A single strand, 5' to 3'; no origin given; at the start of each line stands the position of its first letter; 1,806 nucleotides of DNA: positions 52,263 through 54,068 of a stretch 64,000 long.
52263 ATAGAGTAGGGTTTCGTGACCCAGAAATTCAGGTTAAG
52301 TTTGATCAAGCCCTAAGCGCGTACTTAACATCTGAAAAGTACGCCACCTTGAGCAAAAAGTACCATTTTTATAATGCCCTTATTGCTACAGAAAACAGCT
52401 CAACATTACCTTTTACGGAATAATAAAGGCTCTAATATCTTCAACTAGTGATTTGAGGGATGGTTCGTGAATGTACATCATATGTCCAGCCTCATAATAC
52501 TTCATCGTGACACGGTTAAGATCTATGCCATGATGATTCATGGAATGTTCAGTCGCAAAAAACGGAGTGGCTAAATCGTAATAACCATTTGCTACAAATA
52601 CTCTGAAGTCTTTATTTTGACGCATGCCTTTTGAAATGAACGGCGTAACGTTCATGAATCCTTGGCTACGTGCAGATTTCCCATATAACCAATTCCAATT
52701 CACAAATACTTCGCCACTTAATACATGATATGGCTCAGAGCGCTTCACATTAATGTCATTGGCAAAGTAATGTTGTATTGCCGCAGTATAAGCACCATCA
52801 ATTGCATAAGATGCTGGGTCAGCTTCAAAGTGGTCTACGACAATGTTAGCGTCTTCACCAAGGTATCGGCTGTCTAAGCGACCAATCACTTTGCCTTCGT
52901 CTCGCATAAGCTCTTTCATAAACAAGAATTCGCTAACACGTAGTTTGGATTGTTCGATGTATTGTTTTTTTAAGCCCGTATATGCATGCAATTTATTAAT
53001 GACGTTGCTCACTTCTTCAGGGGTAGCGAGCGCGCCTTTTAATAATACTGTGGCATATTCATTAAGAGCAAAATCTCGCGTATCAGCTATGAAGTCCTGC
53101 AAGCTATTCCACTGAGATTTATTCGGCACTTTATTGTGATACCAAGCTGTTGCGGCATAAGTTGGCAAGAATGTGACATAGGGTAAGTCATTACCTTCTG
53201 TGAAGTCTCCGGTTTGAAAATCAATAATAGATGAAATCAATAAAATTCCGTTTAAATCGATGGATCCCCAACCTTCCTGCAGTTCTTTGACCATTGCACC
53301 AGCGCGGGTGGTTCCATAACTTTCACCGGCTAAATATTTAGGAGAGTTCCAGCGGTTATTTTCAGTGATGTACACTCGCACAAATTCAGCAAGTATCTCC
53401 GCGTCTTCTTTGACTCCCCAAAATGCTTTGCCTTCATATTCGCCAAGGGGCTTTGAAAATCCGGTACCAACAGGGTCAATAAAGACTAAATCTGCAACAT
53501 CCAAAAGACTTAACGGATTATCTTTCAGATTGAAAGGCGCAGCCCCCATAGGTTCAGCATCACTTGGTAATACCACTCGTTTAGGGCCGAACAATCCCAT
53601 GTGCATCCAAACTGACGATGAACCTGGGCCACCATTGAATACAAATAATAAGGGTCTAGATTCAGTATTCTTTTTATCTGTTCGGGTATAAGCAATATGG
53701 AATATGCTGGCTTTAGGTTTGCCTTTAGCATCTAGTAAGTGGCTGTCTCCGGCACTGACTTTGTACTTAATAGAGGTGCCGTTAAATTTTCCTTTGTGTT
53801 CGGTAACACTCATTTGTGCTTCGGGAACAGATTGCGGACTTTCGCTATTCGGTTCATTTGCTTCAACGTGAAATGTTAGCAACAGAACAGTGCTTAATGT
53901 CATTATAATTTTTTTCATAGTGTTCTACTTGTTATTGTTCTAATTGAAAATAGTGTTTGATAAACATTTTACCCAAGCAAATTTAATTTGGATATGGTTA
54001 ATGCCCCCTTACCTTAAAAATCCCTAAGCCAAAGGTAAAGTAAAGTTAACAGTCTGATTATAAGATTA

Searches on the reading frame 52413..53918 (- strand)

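Call 72: search_protein_families(library=pfam, proteins=[window:52413-53918:-], max_evalue=0.00001)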
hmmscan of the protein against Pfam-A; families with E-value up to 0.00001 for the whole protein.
window:52413-53918:- (501 aa): 1 family
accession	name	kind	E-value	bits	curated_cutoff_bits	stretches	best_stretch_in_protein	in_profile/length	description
PF00450.28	Peptidase_S10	-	7.3e-20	72.1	21.9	1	62-468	16-365/420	Serine carboxypeptidase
